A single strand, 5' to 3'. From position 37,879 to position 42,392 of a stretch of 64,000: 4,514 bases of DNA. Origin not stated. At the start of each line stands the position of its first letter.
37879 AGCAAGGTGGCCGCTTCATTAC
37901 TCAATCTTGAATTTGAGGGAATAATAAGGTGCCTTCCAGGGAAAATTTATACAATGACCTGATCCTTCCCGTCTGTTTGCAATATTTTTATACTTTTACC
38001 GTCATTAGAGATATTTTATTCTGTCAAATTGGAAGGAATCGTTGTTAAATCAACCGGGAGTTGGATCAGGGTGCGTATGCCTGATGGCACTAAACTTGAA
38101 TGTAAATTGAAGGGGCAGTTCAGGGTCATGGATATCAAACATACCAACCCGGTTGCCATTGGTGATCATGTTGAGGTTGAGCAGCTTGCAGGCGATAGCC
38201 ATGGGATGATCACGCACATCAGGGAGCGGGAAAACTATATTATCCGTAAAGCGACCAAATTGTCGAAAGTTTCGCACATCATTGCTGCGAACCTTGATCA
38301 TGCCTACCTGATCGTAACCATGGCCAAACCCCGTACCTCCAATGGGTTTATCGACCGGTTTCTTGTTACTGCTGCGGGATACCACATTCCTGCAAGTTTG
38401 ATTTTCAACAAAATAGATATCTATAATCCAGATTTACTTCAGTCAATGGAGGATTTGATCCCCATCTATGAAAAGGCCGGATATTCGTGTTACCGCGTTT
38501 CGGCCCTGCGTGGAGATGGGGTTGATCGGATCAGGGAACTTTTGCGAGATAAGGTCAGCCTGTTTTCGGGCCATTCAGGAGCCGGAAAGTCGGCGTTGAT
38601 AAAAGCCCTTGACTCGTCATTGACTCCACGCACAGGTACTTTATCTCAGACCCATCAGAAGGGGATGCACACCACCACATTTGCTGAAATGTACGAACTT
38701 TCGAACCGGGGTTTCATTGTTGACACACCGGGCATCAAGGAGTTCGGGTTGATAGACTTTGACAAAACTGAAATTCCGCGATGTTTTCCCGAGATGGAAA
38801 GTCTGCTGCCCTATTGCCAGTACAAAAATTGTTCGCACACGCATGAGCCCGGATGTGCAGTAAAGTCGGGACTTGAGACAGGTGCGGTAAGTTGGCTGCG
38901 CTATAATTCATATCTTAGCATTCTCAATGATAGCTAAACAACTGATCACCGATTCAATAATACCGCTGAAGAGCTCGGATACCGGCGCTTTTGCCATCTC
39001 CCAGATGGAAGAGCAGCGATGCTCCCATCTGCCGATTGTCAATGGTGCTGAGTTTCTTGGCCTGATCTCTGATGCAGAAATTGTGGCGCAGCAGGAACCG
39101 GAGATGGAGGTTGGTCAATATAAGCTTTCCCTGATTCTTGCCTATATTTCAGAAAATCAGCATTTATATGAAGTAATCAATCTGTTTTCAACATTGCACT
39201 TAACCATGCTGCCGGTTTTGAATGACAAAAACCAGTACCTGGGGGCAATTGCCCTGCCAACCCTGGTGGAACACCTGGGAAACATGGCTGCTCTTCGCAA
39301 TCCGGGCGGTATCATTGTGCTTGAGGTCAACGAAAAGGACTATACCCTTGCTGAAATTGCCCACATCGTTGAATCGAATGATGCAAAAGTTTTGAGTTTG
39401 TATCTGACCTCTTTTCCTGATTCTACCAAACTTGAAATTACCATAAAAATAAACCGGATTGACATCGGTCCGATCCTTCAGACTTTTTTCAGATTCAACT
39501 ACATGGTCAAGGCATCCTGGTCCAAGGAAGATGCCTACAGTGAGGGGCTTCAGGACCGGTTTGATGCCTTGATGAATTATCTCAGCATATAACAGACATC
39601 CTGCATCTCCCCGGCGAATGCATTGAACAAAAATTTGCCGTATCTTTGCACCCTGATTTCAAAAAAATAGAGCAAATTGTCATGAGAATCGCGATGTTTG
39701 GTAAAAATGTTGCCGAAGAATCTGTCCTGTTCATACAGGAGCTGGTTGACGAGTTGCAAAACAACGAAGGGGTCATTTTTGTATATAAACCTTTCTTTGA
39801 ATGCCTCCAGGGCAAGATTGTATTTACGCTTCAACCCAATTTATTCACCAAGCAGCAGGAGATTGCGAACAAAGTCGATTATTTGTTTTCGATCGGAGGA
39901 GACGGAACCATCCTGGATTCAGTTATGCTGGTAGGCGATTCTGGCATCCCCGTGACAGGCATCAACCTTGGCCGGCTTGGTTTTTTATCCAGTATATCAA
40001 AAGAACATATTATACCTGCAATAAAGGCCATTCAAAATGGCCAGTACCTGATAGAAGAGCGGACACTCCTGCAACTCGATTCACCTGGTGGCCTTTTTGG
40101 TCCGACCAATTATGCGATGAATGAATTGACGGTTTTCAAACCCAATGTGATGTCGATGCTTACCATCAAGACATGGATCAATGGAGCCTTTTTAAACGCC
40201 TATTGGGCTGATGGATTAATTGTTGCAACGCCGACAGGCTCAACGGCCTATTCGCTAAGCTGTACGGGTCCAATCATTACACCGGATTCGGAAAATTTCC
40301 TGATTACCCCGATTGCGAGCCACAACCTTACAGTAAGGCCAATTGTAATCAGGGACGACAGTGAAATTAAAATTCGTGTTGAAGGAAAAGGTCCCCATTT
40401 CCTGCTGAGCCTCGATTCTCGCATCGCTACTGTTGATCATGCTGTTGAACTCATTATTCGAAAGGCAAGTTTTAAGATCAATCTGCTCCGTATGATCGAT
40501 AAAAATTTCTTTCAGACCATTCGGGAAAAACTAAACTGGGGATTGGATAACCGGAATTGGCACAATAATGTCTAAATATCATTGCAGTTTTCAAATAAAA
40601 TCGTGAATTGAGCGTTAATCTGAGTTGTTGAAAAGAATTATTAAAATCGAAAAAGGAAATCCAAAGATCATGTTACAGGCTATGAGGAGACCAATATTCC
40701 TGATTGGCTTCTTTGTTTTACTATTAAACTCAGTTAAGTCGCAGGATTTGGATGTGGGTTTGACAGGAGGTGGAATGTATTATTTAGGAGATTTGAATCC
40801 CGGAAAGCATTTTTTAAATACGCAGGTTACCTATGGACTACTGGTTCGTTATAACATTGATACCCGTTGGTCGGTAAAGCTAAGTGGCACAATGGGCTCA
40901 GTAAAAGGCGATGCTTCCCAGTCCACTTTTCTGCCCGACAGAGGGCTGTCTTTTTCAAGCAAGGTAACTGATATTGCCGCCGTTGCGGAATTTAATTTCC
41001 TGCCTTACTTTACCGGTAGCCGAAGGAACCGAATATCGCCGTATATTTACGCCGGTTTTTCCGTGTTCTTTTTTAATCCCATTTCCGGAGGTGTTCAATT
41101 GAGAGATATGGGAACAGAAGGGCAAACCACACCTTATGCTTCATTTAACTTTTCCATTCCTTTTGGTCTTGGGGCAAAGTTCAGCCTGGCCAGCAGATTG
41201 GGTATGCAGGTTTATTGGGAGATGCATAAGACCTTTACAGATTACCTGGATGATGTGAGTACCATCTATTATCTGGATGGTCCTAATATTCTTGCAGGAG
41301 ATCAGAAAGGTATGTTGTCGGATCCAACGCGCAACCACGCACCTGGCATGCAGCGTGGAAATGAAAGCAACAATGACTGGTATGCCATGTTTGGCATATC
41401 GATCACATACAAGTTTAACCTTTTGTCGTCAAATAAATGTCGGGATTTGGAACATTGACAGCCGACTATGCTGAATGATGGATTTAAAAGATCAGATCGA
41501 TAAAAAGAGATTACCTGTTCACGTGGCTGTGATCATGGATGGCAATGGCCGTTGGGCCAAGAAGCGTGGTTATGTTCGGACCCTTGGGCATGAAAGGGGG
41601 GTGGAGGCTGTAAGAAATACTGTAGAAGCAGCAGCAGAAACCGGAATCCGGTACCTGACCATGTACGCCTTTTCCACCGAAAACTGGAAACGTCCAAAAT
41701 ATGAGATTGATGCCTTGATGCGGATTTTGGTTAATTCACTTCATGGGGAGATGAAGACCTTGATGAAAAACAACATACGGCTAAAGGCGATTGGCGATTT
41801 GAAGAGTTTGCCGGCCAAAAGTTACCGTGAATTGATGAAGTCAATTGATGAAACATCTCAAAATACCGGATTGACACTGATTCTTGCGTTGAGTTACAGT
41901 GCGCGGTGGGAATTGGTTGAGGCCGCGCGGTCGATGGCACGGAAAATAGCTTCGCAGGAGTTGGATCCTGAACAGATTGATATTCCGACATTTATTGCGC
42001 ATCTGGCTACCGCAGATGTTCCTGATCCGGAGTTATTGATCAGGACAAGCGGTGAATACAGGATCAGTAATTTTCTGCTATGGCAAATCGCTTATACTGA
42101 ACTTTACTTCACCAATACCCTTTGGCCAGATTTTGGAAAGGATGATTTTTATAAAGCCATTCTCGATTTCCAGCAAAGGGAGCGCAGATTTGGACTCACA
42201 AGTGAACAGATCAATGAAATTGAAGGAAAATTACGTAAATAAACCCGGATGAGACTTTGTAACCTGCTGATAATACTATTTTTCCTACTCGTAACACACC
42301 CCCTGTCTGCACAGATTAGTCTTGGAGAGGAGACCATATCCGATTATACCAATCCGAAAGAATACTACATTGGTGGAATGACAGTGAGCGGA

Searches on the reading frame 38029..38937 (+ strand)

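Call 34: search_protein_families(library=pfam, proteins=[window:38029-38937:+], max_evalue=0.0001)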
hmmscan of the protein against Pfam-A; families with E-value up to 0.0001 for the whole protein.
window:38029-38937:+ (302 aa): 2 families
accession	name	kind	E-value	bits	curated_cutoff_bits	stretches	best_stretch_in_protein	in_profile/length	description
PF03193.22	RsgA_GTPase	-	3.6e-48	164.1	30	1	65-241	2-173/174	RsgA GTPase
PF16745.11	RsgA_N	-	1.6e-10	41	27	1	2-61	1-54/54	RsgA N-terminal domain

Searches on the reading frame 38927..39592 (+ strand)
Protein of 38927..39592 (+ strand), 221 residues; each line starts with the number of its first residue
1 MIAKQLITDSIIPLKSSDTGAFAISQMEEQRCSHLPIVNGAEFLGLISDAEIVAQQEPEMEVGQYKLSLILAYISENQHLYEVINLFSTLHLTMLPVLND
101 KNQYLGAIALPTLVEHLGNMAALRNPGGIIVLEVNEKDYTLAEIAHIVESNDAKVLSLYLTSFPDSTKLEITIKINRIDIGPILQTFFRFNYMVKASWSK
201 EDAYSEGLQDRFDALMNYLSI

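Call 35: search_protein_families(library=pfam, proteins=[window:38927-39592:+], max_evalue=0.0001)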
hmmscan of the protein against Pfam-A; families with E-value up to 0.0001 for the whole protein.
window:38927-39592:+ (221 aa): 1 family
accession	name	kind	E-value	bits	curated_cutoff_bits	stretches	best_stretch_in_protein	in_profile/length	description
PF00571.33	CBS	-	1e-10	42.2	24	1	4-53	2-52/57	CBS domain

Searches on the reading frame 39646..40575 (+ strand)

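Call 35: search_protein_families(library=pfam, proteins=[window:39646-40575:+], max_evalue=0.0001)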
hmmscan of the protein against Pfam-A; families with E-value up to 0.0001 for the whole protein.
window:39646-40575:+ (309 aa): 2 families
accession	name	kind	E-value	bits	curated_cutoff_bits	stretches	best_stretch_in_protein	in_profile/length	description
PF20143.4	NAD_kinase_C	-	2e-26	92.6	23.7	1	158-282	1-125/126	ATP-NAD kinase C-terminal domain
PF01513.26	NAD_kinase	-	5.8e-14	53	25.5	1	71-134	67-130/130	ATP-NAD kinase N-terminal domain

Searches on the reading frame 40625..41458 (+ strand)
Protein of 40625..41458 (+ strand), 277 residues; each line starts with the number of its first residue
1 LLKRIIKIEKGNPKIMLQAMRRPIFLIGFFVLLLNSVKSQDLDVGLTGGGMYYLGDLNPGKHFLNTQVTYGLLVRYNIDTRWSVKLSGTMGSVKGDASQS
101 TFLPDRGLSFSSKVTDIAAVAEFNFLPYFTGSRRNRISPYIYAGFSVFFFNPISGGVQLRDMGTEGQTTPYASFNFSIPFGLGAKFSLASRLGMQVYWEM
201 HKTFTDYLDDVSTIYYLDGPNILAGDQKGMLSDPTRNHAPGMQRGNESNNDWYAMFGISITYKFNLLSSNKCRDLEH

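Call 35: search_protein_families(library=pfam, proteins=[window:40625-41458:+], max_evalue=0.0001)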
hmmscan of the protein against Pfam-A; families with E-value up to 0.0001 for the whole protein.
window:40625-41458:+ (277 aa): 2 families
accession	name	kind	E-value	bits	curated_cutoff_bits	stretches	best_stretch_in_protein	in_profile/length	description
PF19573.5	DUF6089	-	4e-24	85.7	23.2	1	25-210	4-184/226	Domain of unknown function (DUF6089)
PF13505.12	OMP_b-brl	-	6.4e-05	23.6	28.7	0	43-247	19-158/175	Outer membrane protein beta-barrel domain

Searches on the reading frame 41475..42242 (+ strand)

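Call 35: search_protein_families(library=pfam, proteins=[window:41475-42242:+], max_evalue=0.0001)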
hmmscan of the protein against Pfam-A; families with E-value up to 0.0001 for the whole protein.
window:41475-42242:+ (255 aa): 1 family
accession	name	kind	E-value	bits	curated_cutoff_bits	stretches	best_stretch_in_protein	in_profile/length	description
PF01255.24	Prenyltransf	-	2.5e-84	282.7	27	1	20-240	1-219/219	Putative undecaprenyl diphosphate synthase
